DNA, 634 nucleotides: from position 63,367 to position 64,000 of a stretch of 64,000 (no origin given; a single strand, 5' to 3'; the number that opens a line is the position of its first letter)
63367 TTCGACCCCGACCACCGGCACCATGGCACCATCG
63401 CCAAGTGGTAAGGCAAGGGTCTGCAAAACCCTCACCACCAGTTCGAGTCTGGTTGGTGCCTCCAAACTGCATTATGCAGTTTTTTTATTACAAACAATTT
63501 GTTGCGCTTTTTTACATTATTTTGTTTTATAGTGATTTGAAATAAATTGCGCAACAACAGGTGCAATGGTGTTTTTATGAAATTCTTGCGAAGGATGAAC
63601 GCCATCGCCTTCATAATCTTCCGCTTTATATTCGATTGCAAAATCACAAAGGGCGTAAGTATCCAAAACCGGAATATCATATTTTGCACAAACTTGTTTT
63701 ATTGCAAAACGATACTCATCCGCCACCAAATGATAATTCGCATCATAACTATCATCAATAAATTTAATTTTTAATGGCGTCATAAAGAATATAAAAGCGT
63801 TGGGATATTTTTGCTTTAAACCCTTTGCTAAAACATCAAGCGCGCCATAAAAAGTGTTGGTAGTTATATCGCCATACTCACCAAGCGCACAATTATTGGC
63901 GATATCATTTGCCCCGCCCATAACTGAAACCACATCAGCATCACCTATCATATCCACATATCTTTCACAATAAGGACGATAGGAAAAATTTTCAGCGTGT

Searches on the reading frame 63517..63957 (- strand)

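Call 111: search_protein_families(library=pfam, proteins=[window:63517-63957:-], max_evalue=0.00001)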
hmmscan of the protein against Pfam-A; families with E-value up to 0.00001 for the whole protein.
window:63517-63957:- (146 aa): 2 families
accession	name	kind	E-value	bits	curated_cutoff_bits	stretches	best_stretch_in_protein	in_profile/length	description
PF13472.12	Lipase_GDSL_2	-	5.8e-15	56.7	32.9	1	6-128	62-177/178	GDSL-like Lipase/Acylhydrolase family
PF00657.28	Lipase_GDSL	-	1.6e-08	35.4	23.6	1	7-129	77-203/208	GDSL-like Lipase/Acylhydrolase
